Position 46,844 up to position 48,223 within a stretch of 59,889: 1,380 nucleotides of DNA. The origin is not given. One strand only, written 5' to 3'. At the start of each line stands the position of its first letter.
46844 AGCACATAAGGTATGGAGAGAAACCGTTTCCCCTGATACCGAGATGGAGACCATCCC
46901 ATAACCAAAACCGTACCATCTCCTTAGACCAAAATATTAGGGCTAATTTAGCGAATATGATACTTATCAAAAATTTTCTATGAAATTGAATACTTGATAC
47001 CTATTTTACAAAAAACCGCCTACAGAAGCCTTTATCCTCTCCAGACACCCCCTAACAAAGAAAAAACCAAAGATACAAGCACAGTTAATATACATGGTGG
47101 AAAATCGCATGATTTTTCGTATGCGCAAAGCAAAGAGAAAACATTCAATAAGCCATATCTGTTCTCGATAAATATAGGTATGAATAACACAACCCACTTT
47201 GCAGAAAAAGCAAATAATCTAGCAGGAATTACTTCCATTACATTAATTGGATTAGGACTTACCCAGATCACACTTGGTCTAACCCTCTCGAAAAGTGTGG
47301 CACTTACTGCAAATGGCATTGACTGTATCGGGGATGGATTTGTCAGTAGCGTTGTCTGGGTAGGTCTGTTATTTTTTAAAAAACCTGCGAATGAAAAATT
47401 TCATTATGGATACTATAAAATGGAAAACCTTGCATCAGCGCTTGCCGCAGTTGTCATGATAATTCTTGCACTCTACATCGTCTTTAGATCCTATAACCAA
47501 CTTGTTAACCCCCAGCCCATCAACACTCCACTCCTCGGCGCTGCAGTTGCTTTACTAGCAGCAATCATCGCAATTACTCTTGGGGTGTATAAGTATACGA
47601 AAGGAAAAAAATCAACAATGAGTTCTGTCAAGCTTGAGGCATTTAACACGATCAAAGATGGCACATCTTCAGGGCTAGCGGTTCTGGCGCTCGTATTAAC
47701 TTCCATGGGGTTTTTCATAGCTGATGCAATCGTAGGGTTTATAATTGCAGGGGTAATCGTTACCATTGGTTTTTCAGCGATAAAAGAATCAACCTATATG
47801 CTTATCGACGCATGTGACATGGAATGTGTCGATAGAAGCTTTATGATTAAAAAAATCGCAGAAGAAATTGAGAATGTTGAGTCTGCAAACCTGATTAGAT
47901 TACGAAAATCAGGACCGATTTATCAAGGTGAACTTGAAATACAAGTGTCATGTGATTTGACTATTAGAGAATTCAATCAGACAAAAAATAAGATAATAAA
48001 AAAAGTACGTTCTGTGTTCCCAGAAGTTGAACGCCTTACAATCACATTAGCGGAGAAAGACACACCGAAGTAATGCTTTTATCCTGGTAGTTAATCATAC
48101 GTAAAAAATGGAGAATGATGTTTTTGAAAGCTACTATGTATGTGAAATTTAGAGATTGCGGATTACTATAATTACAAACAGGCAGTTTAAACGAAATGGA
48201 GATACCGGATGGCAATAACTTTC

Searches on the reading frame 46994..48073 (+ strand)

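Call 11: search_protein_families(library=pfam, proteins=[window:46994-48073:+], max_evalue=0.01)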
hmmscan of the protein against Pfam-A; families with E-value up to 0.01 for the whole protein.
window:46994-48073:+ (359 aa): 2 families
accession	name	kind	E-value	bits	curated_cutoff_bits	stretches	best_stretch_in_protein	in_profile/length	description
PF01545.26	Cation_efflux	-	7.6e-28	98.1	26.6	1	85-271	9-198/198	Cation efflux family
PF16916.11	ZT_dimer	-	1.3e-06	28.7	26.7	1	285-350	9-73/78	Dimerisation domain of Zinc Transporter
